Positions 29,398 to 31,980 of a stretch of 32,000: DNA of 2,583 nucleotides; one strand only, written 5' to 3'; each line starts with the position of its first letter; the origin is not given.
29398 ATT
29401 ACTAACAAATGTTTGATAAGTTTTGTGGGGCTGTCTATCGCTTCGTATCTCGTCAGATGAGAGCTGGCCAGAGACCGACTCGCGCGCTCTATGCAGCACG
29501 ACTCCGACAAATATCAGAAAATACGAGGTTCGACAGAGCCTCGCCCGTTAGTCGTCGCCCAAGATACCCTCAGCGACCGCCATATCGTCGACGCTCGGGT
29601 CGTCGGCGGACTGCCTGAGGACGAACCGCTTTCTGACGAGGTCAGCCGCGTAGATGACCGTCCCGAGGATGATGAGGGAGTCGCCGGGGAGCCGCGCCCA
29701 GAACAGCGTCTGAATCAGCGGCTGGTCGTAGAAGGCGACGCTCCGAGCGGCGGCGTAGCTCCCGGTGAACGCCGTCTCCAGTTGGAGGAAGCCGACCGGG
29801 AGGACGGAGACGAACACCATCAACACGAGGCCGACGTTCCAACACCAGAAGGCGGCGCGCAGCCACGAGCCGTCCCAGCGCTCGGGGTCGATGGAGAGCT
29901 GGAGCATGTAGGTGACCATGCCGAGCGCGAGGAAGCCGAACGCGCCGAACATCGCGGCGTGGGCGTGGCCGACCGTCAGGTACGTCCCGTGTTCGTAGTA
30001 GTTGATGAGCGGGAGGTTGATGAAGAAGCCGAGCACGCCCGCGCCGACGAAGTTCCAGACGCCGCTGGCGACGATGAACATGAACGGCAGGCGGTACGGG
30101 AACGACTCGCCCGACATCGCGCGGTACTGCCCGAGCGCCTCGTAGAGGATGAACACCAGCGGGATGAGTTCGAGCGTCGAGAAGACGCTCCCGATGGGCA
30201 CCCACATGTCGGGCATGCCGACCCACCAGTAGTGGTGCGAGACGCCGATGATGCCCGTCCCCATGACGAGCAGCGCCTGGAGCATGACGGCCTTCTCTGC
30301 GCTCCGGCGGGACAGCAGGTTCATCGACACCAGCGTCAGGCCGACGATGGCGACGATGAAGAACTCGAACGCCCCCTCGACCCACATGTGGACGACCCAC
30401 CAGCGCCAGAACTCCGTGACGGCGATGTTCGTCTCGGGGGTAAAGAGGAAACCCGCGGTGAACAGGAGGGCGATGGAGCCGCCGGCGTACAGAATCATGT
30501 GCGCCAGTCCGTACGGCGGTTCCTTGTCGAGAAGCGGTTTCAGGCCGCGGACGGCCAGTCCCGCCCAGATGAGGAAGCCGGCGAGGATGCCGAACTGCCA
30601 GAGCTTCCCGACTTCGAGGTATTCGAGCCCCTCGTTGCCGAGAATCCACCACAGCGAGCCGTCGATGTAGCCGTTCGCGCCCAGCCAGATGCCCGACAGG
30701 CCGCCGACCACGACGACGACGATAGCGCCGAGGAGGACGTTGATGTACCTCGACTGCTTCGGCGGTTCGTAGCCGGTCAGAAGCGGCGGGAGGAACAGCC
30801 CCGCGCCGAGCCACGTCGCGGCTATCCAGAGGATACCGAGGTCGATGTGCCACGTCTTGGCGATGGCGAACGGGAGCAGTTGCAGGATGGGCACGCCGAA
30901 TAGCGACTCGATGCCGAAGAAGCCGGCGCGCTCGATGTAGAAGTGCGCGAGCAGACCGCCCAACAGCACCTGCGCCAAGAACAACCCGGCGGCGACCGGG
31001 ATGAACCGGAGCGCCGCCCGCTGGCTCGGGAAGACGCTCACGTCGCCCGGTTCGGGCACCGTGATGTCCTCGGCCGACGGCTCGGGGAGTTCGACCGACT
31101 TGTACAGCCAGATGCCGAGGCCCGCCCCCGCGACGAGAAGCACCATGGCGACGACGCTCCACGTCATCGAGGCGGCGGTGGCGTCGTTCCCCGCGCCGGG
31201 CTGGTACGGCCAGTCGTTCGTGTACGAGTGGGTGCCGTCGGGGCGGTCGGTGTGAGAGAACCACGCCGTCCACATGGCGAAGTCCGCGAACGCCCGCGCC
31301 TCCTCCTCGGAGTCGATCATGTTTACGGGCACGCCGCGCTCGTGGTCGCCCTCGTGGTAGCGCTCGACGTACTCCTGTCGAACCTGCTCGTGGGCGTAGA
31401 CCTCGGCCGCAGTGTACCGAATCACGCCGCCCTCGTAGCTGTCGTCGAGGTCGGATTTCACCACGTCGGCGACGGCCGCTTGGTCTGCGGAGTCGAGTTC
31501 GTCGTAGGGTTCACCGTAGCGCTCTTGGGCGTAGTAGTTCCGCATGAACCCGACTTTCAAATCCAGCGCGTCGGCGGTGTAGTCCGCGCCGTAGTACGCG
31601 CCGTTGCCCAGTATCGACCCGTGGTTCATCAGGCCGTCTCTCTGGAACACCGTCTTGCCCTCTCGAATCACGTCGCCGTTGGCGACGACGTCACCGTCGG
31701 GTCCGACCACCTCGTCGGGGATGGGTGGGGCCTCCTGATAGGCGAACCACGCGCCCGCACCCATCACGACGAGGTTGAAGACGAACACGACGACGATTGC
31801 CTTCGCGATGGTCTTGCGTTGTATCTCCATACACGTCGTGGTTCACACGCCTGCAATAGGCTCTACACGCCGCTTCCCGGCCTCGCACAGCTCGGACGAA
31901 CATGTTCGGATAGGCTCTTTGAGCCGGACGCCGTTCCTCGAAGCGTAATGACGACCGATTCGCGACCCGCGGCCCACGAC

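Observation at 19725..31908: Nine copies of a 12-bp inverted repeat (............) sit at the promoters of the nirK/norZ island, including those of about six uncharacterised genes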

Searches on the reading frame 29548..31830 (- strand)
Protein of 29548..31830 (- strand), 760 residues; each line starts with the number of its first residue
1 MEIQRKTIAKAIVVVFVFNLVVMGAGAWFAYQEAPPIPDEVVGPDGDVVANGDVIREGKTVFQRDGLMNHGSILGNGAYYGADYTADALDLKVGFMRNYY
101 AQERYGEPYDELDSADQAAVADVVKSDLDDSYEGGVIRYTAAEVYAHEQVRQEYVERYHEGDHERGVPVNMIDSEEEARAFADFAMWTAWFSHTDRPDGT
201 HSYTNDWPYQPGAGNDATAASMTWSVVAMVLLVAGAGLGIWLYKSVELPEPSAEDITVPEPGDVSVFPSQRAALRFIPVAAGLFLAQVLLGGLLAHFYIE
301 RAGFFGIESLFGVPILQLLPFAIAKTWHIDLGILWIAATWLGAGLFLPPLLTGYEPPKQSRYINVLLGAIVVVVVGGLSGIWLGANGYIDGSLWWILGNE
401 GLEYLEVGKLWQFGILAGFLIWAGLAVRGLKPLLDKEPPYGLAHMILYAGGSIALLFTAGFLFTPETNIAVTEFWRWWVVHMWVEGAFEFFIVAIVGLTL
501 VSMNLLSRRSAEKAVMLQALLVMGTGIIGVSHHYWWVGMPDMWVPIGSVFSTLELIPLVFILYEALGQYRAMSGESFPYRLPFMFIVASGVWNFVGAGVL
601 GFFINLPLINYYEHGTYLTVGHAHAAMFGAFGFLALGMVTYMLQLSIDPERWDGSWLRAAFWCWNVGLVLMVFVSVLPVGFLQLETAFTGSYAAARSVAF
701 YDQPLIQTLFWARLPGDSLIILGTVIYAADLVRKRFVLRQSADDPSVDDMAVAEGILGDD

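Call 7: search_protein_families(library=pfam, proteins=[window:29548-31830:-], max_evalue=0.01)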
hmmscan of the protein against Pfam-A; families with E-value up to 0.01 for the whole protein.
window:29548-31830:- (760 aa): 3 families
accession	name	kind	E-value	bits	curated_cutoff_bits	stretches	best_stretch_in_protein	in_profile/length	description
PF00115.25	COX1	-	2.8e-51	175.2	34.8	1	272-717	2-434/436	Cytochrome C and Quinol oxidase polypeptide I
PF22085.1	NorB_cytochrome_c-like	-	7.5e-51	173.5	29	1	38-209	1-181/181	Nitric oxide reductase subunit B, cytochrome c-like domain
PF11070.13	DUF2871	-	0.0023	18.6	27.4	1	602-686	21-98/134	Protein of unknown function (DUF2871)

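Call 17: find_encoding_contigs(protein=window:29548-31830:-, flank=10000, max_places=4)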
Protein window:29548-31830:- (760 aa): 24 contigs read that carry it; 4 places shown.
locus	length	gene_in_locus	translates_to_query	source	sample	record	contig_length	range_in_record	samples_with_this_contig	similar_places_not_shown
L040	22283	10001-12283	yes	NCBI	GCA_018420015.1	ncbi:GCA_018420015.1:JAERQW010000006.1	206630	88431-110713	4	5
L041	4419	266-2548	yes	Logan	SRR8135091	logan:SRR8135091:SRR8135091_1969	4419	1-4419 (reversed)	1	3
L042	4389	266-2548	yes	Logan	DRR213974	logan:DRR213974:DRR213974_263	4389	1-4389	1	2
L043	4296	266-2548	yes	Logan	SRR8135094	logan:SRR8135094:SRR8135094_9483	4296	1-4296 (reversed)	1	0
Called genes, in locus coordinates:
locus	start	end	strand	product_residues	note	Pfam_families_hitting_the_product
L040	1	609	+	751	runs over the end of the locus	PF00390:malic, PF03949:Malic_M, PF01515:PTA_PTB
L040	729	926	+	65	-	-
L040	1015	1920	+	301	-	PF00582:Usp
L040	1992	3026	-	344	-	PF01699:Na_Ca_ex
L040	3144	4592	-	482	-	PF01964:ThiC_Rad_SAM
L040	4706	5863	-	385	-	PF07731:Cu-oxidase_2, PF07732:Cu-oxidase_3, PF00394:Cu-oxidase, PF07731:Cu-oxidase_2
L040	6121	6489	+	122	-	PF25213:HVO_A0261_N, PF02796:HTH_7 (weak), PF13545:HTH_Crp_2 (weak), PF12802:MarR_2 (weak), PF12840:HTH_20, PF01978:TrmB, PF01022:HTH_5 (weak), PF09339:HTH_IclR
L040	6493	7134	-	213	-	PF15915:BAT, PF04967:HTH_10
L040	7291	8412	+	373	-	PF13473:Cupredoxin_1 (faint), PF00127:Copper-bind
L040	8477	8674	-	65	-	-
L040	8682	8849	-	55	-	-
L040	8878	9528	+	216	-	PF26441:DUF8121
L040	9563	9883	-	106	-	PF26005:rSAM_target_put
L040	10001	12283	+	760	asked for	PF22085:NorB_cytochrome_c-like, PF00115:COX1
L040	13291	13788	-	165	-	-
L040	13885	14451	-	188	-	PF00127:Copper-bind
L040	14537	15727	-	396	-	PF04055:Radical_SAM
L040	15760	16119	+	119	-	PF10006:DUF2249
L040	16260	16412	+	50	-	PF28086:HVO_2142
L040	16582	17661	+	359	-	PF00127:Copper-bind (weak), PF07731:Cu-oxidase_2, PF07732:Cu-oxidase_3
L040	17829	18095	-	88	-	-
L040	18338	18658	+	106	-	PF19102:DUF5789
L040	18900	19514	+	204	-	PF25979:DUF7998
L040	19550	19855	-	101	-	PF07883:Cupin_2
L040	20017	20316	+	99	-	PF26041:DUF8011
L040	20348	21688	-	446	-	-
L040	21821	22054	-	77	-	PF10006:DUF2249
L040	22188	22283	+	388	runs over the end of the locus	PF13191:AAA_16, PF13401:AAA_22 (weak)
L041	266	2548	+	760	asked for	PF22085:NorB_cytochrome_c-like, PF00115:COX1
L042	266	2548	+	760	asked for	PF22085:NorB_cytochrome_c-like, PF00115:COX1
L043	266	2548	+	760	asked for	PF22085:NorB_cytochrome_c-like, PF00115:COX1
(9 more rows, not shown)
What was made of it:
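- Closest known: Bat and DmsR regulons of Halobacterium/Haloferax. Same: Same regulator superfamily (BAT + HTH_10 domains, call 17), low-oxygen activation, and an upstream activating sequence just 5' of the TATA/BRE region.
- Checked: (iv) All nine are intergenic under the gene calls of the identical public contig (call 17).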

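Call 38: search_solved_structures(query=L040:6493-7134:-, max_evalue=1)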
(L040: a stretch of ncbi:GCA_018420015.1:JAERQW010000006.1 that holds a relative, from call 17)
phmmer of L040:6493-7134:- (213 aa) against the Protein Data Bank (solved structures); distinct sequences matched with E-value up to 1: 0.

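Call 41: find_homologous_proteins(query=L040:6493-7134:-, max_evalue=0.00001)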
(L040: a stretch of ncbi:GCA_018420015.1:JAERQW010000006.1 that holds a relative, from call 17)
Query L040:6493-7134:- (213 aa): 844 proteins with E <= 0.00001 among 1651 candidates; the best 120 are listed.
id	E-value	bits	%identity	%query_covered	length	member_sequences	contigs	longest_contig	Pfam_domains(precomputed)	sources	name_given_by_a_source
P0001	9.6e-126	435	98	100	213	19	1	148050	PF15915.11,PF04967.19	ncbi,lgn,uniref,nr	ncbi:helix-turn-helix domain-containing protein [Haloferax sp. KTX1]|uniref:helix-turn-helix domain-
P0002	1.7e-125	434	98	100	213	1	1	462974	PF15915.11,PF04967.19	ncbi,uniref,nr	ncbi:helix-turn-helix domain-containing protein [Haloferax denitrificans]|uniref:HTH DNA binding dom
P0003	7.5e-125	432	98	100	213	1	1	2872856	PF15915.11,PF04967.19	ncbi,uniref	ncbi:helix-turn-helix domain-containing protein [Haloferax denitrificans]|uniref:helix-turn-helix do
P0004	4.0e-124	430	98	100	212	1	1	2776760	PF15915.11,PF04967.19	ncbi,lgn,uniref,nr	ncbi:helix-turn-helix domain-containing protein [Haloferax volcanii]|uniref:helix-turn-helix domain-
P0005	9.5e-124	429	97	100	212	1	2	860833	PF15915.11,PF04967.19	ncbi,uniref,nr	ncbi:helix-turn-helix domain-containing protein [Haloferax sulfurifontis]|uniref:HTH DNA binding dom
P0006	3.2e-115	401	90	100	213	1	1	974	PF15915.11,PF04967.19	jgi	jgi:predicted DNA binding protein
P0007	3.0e-113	394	89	100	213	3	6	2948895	PF15915.11,PF04967.19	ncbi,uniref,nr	ncbi:helix-turn-helix domain-containing protein [Haloferax mediterranei ATCC 33500]|uniref:Bacterioc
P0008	9.3e-112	389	86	100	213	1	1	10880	PF15915.11,PF04967.19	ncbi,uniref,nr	ncbi:helix-turn-helix domain-containing protein [Haloferax profundi]|uniref:Bacteriocin n=1 Tax=Halo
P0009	1.2e-111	389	86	100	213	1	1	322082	PF15915.11,PF04967.19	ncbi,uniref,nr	ncbi:helix-turn-helix domain-containing protein [Haloferax sp. MBLA0076]|uniref:Helix-turn-helix dom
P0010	3.9e-109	381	83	100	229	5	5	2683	PF15915.11,PF04967.19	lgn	-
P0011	8.1e-108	377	83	100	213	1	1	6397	PF15915.11,PF04967.19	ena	-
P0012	7.3e-107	374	84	100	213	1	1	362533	PF15915.11,PF04967.19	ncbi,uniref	ncbi:helix-turn-helix domain-containing protein (plasmid) [Haloferax sp. S1W]|uniref:helix-turn-heli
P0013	2.1e-103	362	82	99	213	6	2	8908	PF15915.11,PF04967.19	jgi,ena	-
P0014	3.2e-103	362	82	99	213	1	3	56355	PF15915.11,PF04967.19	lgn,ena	-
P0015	1.3e-102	360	83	98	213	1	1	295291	PF15915.11,PF04967.19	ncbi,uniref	ncbi:helix-turn-helix domain-containing protein [Halobellus sp. GM3]|uniref:helix-turn-helix domain-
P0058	1.3e-78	281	65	98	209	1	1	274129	PF15915.11,PF04967.19,PF24278.3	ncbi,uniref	ncbi:helix-turn-helix domain-containing protein [Halopelagius fulvigenes]|uniref:Helix-turn-helix do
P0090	3.0e-65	238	55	96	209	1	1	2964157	PF04967.19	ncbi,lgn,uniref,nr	ncbi:helix-turn-helix domain-containing protein [Halomicrobium katesii]|uniref:helix-turn-helix doma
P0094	3.9e-65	237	55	98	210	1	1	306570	PF04967.19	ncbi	ncbi:helix-turn-helix domain-containing protein [Haladaptatus sp. NG-SE-30]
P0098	5.8e-65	237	53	96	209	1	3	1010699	PF04967.19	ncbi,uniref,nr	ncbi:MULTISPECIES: helix-turn-helix domain-containing protein [Haloarcula]|uniref:HTH bat-type domai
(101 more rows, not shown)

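Call 42: find_encoding_contigs(protein=P0098, flank=8000, max_places=1)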
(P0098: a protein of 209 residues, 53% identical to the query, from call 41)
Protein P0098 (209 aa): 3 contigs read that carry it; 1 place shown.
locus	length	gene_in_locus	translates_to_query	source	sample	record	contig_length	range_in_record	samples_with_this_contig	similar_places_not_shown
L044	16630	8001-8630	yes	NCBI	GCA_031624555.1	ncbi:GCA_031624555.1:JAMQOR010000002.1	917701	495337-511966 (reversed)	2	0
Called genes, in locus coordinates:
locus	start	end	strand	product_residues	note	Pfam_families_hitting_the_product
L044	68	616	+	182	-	PF04186:FxsA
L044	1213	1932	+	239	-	-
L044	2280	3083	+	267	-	PF13197:DUF4013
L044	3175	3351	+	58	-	PF24441:DUF7560, PF27618:Zn_ribbon_GTF2H2 (weak)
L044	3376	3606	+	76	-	PF10006:DUF2249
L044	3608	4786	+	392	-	-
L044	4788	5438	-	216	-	PF15915:BAT, PF24277:DmsR_N, PF04967:HTH_10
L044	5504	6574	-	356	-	PF04055:Radical_SAM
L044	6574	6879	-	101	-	PF26005:rSAM_target_put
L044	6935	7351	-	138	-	PF10604:Polyketide_cyc2 (weak)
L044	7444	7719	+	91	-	PF24430:DUF7553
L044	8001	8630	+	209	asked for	PF04967:HTH_10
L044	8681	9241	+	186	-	PF00293:NUDIX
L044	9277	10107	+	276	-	-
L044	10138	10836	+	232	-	PF00106:adh_short, PF01370:Epimerase (weak), PF08659:KR (weak), PF13561:adh_short_C2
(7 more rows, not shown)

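Call 43: find_encoding_contigs(protein=P0090, flank=8000, max_places=1)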
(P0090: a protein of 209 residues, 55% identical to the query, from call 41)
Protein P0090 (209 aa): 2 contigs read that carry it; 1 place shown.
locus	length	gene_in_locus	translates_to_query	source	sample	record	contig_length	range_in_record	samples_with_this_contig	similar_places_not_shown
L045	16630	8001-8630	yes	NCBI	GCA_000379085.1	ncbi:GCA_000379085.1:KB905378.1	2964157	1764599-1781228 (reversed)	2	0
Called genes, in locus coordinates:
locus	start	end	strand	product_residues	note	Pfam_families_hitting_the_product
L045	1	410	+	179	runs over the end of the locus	PF00160:Pro_isomerase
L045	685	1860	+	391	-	PF01306:LacY_symp (weak), PF03825:Nuc_H_symport, PF07690:MFS_1, PF12832:MFS_1_like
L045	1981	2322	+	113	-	-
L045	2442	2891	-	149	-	-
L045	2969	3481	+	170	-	PF19130:DUF5813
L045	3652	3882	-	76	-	PF01037:AsnC_trans_reg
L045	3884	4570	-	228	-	PF02254:TrkA_N, PF03721:UDPG_MGDP_dh_N (weak), PF02080:TrkA_C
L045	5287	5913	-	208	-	PF12840:HTH_20 (faint), PF15915:BAT, PF24277:DmsR_N, PF04967:HTH_10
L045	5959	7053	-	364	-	PF04055:Radical_SAM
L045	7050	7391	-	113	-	PF26005:rSAM_target_put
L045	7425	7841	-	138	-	-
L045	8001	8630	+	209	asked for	PF04967:HTH_10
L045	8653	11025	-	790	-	PF00270:DEAD, PF00271:Helicase_C, PF09369:MZB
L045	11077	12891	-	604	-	PF01226:Form_Nir_trans, PF00582:Usp (weak)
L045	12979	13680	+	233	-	PF01812:5-FTHF_cyc-lig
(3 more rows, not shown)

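Call 44: find_encoding_contigs(protein=P0094, flank=8000, max_places=1)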
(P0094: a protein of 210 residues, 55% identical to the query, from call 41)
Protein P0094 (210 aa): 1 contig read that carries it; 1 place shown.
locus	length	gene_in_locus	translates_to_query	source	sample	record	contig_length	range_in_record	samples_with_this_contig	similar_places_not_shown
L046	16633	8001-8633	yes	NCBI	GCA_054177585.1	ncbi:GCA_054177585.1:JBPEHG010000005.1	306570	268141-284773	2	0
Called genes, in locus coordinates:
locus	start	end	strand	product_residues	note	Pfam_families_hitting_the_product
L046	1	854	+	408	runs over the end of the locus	PF01656:CbiA, PF09140:MipZ (weak), PF10609:ParA, PF13614:AAA_31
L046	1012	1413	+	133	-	PF00571:CBS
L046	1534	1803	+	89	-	-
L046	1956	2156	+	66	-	-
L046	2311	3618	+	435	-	PF23366:Beta-prop_HVO_0234 (faint), PF14870:PSII_BNR (faint)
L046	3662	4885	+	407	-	PF13360:PQQ_2, PF13570:Beta-prop_ACSF4 (weak), PF01011:PQQ (weak)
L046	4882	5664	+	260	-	-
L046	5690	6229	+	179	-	PF07920:DUF1684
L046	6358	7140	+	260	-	PF00106:adh_short, PF08659:KR, PF23441:SDR, PF01370:Epimerase (faint), PF13561:adh_short_C2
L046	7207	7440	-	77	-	PF10006:DUF2249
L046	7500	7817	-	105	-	PF24365:DUF7521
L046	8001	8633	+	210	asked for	PF04967:HTH_10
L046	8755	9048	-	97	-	-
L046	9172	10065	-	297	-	PF12679:ABC2_membrane_2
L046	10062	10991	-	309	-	PF00005:ABC_tran, PF13304:AAA_21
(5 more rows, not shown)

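Call 45: find_encoding_contigs(protein=P0058, flank=8000, max_places=1)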
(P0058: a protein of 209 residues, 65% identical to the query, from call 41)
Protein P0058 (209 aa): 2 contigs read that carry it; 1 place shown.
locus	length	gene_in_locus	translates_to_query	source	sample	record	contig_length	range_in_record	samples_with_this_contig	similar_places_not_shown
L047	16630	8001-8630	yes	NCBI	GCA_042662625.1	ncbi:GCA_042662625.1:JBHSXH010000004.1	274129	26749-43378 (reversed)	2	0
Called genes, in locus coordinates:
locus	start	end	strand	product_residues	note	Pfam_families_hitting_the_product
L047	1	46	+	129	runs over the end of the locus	PF26222:DUF8048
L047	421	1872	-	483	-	PF06277:EutA, PF14450:FtsA (faint)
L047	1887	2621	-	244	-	PF05985:EutC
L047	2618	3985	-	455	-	PF06751:EutB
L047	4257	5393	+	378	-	PF07731:Cu-oxidase_2, PF07732:Cu-oxidase_3, PF00127:Copper-bind (faint), PF00394:Cu-oxidase, PF07731:Cu-oxidase_2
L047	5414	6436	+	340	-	PF00127:Copper-bind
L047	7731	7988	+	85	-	-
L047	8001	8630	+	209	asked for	PF15915:BAT (weak), PF24278:HVO_0513_N (weak), PF04967:HTH_10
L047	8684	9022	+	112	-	PF26005:rSAM_target_put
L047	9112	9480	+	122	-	PF12840:HTH_20, PF25213:HVO_A0261_N (weak), PF01978:TrmB (weak), PF09339:HTH_IclR (weak)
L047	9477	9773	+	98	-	PF24365:DUF7521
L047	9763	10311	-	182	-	PF13473:Cupredoxin_1 (weak), PF00127:Copper-bind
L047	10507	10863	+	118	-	PF24035:DUF7344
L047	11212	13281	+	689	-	PF00989:PAS, PF08448:PAS_4, PF13426:PAS_9, PF08447:PAS_3 (weak), PF13188:PAS_8 (weak), PF08448:PAS_4, PF00512:HisKA, PF02518:HATPase_c, +2 more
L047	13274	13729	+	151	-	PF00072:Response_reg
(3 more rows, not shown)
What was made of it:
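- Loci anchored on the regulator always carry denitrification-linked genes (calls 42-45).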
